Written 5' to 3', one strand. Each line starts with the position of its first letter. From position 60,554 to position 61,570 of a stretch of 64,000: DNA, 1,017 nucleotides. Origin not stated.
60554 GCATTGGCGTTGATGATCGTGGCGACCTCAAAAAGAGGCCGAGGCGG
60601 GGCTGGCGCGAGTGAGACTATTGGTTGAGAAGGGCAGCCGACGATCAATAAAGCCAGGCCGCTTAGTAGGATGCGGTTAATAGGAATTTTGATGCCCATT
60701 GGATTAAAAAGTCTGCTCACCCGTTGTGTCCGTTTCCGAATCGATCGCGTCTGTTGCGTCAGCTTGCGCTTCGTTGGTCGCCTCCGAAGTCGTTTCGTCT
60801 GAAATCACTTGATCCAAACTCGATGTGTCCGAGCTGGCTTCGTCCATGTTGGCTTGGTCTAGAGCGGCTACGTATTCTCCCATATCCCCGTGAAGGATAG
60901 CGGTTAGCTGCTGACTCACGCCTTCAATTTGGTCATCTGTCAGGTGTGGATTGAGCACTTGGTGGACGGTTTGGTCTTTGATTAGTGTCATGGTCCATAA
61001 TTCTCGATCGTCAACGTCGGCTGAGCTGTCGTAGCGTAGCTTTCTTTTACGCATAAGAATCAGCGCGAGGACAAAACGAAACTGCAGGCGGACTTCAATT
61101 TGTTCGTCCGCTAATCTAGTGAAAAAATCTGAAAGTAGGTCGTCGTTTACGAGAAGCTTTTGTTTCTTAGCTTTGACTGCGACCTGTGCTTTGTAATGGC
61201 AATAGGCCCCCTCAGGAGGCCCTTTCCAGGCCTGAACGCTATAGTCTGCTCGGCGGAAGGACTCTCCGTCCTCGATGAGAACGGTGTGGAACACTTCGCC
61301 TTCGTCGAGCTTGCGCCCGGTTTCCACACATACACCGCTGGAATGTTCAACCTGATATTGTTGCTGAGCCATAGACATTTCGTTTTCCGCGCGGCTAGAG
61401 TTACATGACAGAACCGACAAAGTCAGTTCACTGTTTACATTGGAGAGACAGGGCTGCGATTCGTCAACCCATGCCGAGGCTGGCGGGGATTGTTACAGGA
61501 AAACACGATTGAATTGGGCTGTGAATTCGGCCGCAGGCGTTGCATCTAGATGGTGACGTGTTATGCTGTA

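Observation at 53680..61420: Minus-strand operon: acidic protein - lipoprotein - periplasmic-domain RDD protein - giant ExeA-like AAA ATPase with ~1000-aa coiled coil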

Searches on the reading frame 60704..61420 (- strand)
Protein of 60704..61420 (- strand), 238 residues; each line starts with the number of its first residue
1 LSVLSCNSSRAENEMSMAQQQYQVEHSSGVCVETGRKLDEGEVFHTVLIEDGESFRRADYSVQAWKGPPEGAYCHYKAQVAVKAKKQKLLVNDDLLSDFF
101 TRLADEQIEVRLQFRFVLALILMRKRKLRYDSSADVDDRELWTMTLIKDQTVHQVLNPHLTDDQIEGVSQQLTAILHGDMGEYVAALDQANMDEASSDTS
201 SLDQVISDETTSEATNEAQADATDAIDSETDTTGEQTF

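Call 3: search_protein_families(library=pfam, proteins=[window:60704-61420:-], max_evalue=0.1)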
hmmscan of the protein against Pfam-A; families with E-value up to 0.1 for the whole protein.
window:60704-61420:- (238 aa): 0 families

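Call 4: search_protein_families(library=ncbifam, proteins=[window:60704-61420:-], max_evalue=0.1)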
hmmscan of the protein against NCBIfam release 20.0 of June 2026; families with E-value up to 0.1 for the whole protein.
window:60704-61420:- (238 aa): 1 family
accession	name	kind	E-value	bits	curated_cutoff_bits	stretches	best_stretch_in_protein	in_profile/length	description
NF010070.0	PRK13551.1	subfamily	0.039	12.7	483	0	45-86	97-138/365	agmatine deiminase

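Call 11: find_homologous_proteins(query=window:60707-61372:-)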
Query seq(222 aa) (222 aa): 724 proteins with E <= 0.001 among 968 candidates; the best 120 are listed.
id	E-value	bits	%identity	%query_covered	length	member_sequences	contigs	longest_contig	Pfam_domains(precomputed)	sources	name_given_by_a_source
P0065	1.6e-139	480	100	100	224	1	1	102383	-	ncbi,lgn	-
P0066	3.9e-108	378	86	91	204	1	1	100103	-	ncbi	-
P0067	1.1e-104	367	84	91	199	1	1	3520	-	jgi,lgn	-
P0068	1.5e-95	337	81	82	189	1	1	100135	-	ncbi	-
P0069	3.7e-70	254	61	83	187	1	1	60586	-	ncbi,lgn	-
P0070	6.4e-70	253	62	89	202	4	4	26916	-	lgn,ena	-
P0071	3.7e-69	251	65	80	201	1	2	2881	-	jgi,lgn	-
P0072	9.7e-69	249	63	85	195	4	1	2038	-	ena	-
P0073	1.7e-68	249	60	84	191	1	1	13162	-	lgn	-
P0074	2.0e-68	248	64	82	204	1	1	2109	-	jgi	jgi:hypothetical protein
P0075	5.7e-68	247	61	81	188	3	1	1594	-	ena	-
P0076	5.9e-68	247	64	77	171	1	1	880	-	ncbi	-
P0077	1.1e-67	246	63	77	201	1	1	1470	-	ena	-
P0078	1.2e-67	246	66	75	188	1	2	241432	-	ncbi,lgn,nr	ncbi:MAG: hypothetical protein HY763_07220 [Planctomycetes bacterium]|nr:hypothetical protein [Planc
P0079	1.6e-67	245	65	78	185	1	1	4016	-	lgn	-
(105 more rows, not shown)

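Call 16: find_related_loci(query=A1, collection=genome_contigs, flank=10000)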
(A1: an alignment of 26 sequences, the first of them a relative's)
Query A1 (224 aa) in genome_contigs; peptide patterns used: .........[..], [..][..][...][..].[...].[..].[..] (x = any residue, [..] = any of these).
430 stretches matched a pattern; 342 encode a relative of the query (tblastn E <= 1e-3); the best 80 are kept; 80 distinct loci.
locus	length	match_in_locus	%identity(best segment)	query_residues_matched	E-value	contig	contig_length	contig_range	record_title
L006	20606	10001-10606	86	2-203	5e-117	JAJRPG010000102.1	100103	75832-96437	MAG: Planctomycetota bacterium isolate Dive100_bin1.21 k141_1136356, whole genome shotgun sequence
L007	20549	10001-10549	81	2-184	9e-104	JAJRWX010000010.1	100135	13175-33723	MAG: Planctomycetota bacterium isolate Dive96_bin2.90 k141_278612, whole genome shotgun sequence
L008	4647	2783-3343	61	2-189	3e-76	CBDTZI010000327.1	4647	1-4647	MAG TPA_asm: uncultured bacterium isolate ERR2431947_binner23_Refined_49 genome assembly, contig: ERZ24794554.13563, who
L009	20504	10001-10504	66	2-169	4e-76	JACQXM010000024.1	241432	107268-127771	MAG: Planctomycetota bacterium isolate NC_groundwater_1515_Pr4_B-0.1um_67_4 SR1-18-B1_scaffold_96798, whole genome shotg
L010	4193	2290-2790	65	6-172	1e-74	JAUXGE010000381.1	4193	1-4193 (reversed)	MAG: Planctomycetota bacterium isolate CSMAG_2921 CSMAG_2921_k117_6388427_length_4193_cov_23.0000, whole genome shotgun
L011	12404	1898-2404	64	6-174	7e-75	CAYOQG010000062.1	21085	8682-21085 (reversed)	MAG TPA_asm: uncultured Phycisphaeraceae bacterium isolate SRP323688_co1_276 genome assembly, contig: NODE_4214_length_2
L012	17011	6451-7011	60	2-187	4e-74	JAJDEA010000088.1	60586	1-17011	MAG: Phycisphaerae bacterium isolate OFTM303 OFTM303_87, whole genome shotgun sequence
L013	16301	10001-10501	62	3-169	5e-73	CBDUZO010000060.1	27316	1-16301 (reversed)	MAG TPA_asm: uncultured Phycisphaerales bacterium isolate SRR22302362_binner23_Refined_17 genome assembly, contig: ERZ25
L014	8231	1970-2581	55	2-208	2e-72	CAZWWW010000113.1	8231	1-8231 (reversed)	MAG TPA_asm: uncultured Phycisphaeraceae bacterium isolate binchicken_co253_229 genome assembly, contig: NODE_7113_lengt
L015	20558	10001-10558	59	2-189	2e-72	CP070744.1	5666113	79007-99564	MAG: Phycisphaerales bacterium isolate bin37 chromosome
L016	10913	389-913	63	6-181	3e-71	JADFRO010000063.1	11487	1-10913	MAG: Planctomycetota bacterium isolate B87T1L10 B87T1L10_NODE9147, whole genome shotgun sequence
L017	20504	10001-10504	62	2-169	3e-71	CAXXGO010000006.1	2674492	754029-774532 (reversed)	MAG: Phycisphaerae bacterium isolate c853687f-fc16-43d1-893a-c6280bf959b9 genome assembly, contig: contig_6, whole genom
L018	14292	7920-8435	60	6-177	7e-71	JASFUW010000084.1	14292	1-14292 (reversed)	MAG: Phycisphaerae bacterium isolate D1105M12metaG_Bin_242 D1105M12metaG_FD_scaffold_296_c1, whole genome shotgun sequen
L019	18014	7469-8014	59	2-184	4e-71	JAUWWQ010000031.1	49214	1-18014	MAG: Planctomycetota bacterium isolate CSMAG_2662 CSMAG_2662_k127_1121869_length_49214_cov_23.0745, whole genome shotgun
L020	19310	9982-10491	60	6-175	2e-69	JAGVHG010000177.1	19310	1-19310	MAG: Phycisphaerae bacterium isolate DeMMO2_2 c_000000085192, whole genome shotgun sequence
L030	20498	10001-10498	60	6-170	3e-66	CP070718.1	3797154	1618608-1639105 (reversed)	MAG: Phycisphaerales bacterium isolate bin470 chromosome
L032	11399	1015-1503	60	7-169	3e-66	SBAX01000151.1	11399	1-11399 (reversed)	MAG: Phycisphaera mikurensis isolate Bin_18_1 Hy_contig4492, whole genome shotgun sequence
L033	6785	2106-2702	51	6-198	3e-66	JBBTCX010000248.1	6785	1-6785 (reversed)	MAG: Planctomycetota bacterium isolate H41-bin234_1 H41_bin234_1_000000000248, whole genome shotgun sequence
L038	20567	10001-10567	51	2-199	2e-65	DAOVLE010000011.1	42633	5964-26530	MAG TPA_asm: Phycisphaerales bacterium isolate CSMAG_1437 CSMAG_1437_k141_724548_length_42633_cov_16.0000, whole genome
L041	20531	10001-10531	54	8-184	2e-61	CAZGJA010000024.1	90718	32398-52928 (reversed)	MAG TPA_asm: uncultured Phycisphaeraceae bacterium isolate binchicken_co200_324 genome assembly, contig: k141_1488240, w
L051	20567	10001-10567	52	4-193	3e-60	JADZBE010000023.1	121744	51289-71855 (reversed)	MAG: Phycisphaerales bacterium isolate SJ659 c_000001000232, whole genome shotgun sequence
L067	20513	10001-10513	49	2-164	4e-52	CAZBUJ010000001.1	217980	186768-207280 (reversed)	MAG TPA_asm: uncultured Phycisphaeraceae bacterium isolate SRP323688_co1_260 genome assembly, contig: NODE_106_length_21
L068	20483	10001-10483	58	6-165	4e-62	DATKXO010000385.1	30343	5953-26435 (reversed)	MAG TPA_asm: Phycisphaerae bacterium isolate SMAG_U14193 k141_4406374, whole genome shotgun sequence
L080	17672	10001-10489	50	7-169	2e-53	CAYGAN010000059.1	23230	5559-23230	MAG TPA_asm: uncultured Planctomycetales bacterium isolate ERP108616_co2_66 genome assembly, contig: NODE_3076_length_23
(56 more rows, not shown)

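Call 21: predict_structure(alignment_id=A1)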
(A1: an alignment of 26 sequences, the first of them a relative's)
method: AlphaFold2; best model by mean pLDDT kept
length: 224 residues; sequences in the alignment: 26
mean_pLDDT: 79.8   pTM: 0.50
mean pLDDT of the five models: 79.8, 79.7, 79.1, 78.9, 78.4
residues with pLDDT >= 90: 123; 70-90: 28; 50-70: 37; < 50: 36
segments of 3 or more residues with pLDDT < 50: 166-169, 182-194, 196-200, 202-210
pLDDT, mean of each block of 10 residues (from residue 1): 69 93 97 94 97 96 91 70 95 94 96 98 96 98 93 85 59 55 44 46 45 57 50
secondary structure, 60 per line:
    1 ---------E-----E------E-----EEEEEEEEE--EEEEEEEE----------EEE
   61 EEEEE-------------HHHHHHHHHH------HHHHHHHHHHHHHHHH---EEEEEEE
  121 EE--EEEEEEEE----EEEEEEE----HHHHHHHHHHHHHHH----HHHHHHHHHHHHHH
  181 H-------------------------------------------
elements in order: E29-37 E40-47 E58-65 H79-88 H95-110 E114-122 E125-132 E137-143 H148-162 H167-181

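Call 54: search_solved_structures(query=A1, max_evalue=10, show_alignments=2)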
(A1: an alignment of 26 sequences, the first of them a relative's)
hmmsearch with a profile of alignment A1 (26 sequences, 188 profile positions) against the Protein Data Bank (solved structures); distinct sequences matched with E-value up to 10: 0.

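Call 55: search_protein_families(library=pfam, alignment_id=A1, max_evalue=1)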
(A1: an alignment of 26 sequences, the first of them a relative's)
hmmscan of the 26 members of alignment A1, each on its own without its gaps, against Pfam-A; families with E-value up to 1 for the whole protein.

A. member 1, P0065 (224 aa): 0 families

B. families by the number of members that match (of 26 scanned): 5 families
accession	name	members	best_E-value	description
PF24968.1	DUF7770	2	0.063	Domain of unknown function (DUF7770)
PF02145.21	Rap_GAP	1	0.057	Rap/ran-GAP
PF00726.22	IL10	1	0.22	Interleukin 10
PF25598.1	ARM_PUB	1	0.23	Plant U-box protein ARM repeat region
PF23599.1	CILP_C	1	0.29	Cartilage intermediate layer protein 1-like, C-terminal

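Call 57: fold_search(model_id=the predicted structure, library=pdb)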
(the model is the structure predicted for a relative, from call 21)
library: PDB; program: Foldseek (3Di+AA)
matches with E <= 10: 1110; with E <= 0.001: 0
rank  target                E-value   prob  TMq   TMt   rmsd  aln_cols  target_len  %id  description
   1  7x0q_A                6.0e-02  0.23  0.12  0.08  20.0       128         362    7  Crystal structure of ATPase Clo1313_2554 from Clostridium thermocellum (released 2022-09-14)
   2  9cro_I                1.2e-01  0.51  0.17  0.27  15.6       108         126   12  Post-targeting aCascade Type IA CRISPR-Cas Surveillance Complexes (released 2025-08-13)
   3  9crq_L                2.0e-01  0.38  0.18  0.27  16.0       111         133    9  Post-targeting aCascade Type IA CRISPR-Cas Surveillance Complexes (released 2025-08-13)
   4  9crp_H                2.5e-01  0.35  0.18  0.27  16.0       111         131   11  Post-targeting aCascade Type IA CRISPR-Cas Surveillance Complexes (released 2025-08-13)
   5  8fkz_SM               2.5e-01  0.23  0.16  0.10  12.7       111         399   12  Human nucleolar pre-60S ribosomal subunit (State G) (released 2023-07-12)
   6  1rq0_B                2.7e-01  0.14  0.14  0.11  15.1       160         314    9  Crystal structure of peptide releasing factor 1 (released 2004-08-17)
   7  5dv7_C                2.9e-01  0.28  0.14  0.19   7.2        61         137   13  Crystal Structure of NF90 tandem dsRBDs with dsRNA (released 2016-01-13)
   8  2h63_B                3.0e-01  0.51  0.16  0.14   8.9        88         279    7  Crystal Structure of Human Biliverdin Reductase A (released 2006-07-04)
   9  2qm4_C                3.0e-01  0.16  0.17  0.16  21.2       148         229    8  Crystal structure of human XLF/Cernunnos, a non-homologous end-joining factor (released 2007-12-11)
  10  9asn_B                3.4e-01  0.12  0.14  0.13  14.3       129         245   17  Human Drosha and DGCR8 in complex with Pri-miR-98 (released 2024-09-04)
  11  3tdg                  4.1e-01  0.25  0.13  0.13  15.2       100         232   11  Structural and functional characterization of Helicobacter pylori DsbG (released 2011-11-09)
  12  6jpv_B                4.1e-01  0.14  0.11  0.14  16.3        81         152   20  Structural analysis of AIMP2-DX2 and HSP70 interaction (released 2019-10-02)
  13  9cq3_c                4.1e-01  0.10  0.16  0.16  24.6       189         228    9  The gap-filling complex with Pol mu engaged in the NHEJ pathway (released 2025-04-23)
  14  8v83_n                4.4e-01  0.28  0.16  0.11  10.9       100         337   11  60S ribosome biogenesis intermediate (Dbp10 pre-catalytic structure - Overall map) (released 2024-05-01)
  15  5xir_MODEL_1_A        4.4e-01  0.20  0.12  0.14  17.0        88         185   15  Solution structure for human HSP70 substrate binding domain L542Y mutant (released 2018-05-16)
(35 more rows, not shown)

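Call 61: search_protein_families(library=pfam, proteins=[L030:11508-13511:+, L080:11568-13418:+, L033:3560-4963:+, L051:12204-13982:+, L009:11583-12248:+, L068:11584-12501:+, L032:2761-3681:+, L038:11638-12309:+, L041:12947-14401:+, L067:12264-13634:+], max_evalue=0.01)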
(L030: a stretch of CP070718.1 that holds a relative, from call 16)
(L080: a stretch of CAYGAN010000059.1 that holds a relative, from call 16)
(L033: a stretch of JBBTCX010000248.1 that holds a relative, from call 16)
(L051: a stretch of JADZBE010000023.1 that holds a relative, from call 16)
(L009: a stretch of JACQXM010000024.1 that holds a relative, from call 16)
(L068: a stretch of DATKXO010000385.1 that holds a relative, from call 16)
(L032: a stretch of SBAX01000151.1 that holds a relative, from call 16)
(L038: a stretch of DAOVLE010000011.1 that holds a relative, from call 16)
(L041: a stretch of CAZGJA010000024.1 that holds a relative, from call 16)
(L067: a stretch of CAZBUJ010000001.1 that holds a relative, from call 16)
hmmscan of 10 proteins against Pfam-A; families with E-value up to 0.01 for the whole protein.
L030:11508-13511:+ (667 aa): 1 family
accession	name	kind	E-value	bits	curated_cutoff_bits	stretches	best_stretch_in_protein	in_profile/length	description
PF03901.23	Glyco_transf_22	-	0.00098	18.9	23.8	1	195-461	88-354/414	Alg9-like mannosyltransferase family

L080:11568-13418:+ (616 aa): 2 families
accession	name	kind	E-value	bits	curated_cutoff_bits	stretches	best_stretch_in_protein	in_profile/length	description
PF02119.21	FlgI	-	3.1e-22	79.4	25.3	1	90-322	2-223/343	Flagellar P-ring protein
PF13646.12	HEAT_2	-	2.7e-05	24.8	27.7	1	366-449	4-87/88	HEAT repeats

L033:3560-4963:+ (467 aa): 2 families
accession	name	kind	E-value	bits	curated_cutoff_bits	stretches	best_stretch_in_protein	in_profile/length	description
PF00557.29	Peptidase_M24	-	1.9e-45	155.6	23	1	172-437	2-207/208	Metallopeptidase family M24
PF05195.22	AMP_N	-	1.1e-11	45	24.6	1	13-108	1-97/121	Aminopeptidase P, N-terminal domain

L051:12204-13982:+ (592 aa): 0 families

L009:11583-12248:+ (221 aa): 0 families

L068:11584-12501:+ (305 aa): 2 families
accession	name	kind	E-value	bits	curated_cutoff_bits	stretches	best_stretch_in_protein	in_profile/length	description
PF07722.19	Peptidase_C26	-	1.1e-58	199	20.5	1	77-266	28-219/219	Peptidase C26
PF00117.34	GATase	-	7.6e-16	58.8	22.8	1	144-273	60-179/190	Glutamine amidotransferase class-I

L032:2761-3681:+ (306 aa): 3 families
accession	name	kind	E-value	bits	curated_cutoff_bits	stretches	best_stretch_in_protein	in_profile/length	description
PF10604.15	Polyketide_cyc2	-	8.2e-08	33.1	27.4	1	111-229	6-129/142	Polyketide cyclase / dehydrase and lipid transport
PF11127.14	YgaP-like_TM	-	2.5e-05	24.7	25.3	1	33-92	3-59/66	Inner membrane protein YgaP-like, transmembrane domain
PF03364.25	Polyketide_cyc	-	0.00014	22.5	23.4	1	117-235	3-122/126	Polyketide cyclase / dehydrase and lipid transport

L038:11638-12309:+ (223 aa): 1 family
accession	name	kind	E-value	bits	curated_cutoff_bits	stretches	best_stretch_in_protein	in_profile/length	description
PF01871.22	AMMECR1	-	1.5e-45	155.1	25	1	53-218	2-167/168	AMMECR1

L041:12947-14401:+ (484 aa): 0 families

L067:12264-13634:+ (456 aa): 4 families
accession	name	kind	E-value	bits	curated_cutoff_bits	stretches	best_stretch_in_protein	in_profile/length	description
PF13487.12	HD_5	-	2e-33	116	27.2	1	269-430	5-169/170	HD domain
PF00072.30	Response_reg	-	1e-26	93.7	30.2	1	92-202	1-110/111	Response regulator receiver domain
PF01966.28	HD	-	3.5e-20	72.9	22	1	280-400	3-116/116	HD domain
PF08668.18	HDOD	-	0.0046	16.9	22.9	1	280-322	97-137/196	HDOD domain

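Call 68: search_protein_families(library=padloc, proteins=[window:60704-61372:-], max_evalue=0.01)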
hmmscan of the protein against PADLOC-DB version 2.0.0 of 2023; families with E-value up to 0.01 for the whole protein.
window:60704-61372:- (222 aa): 0 families
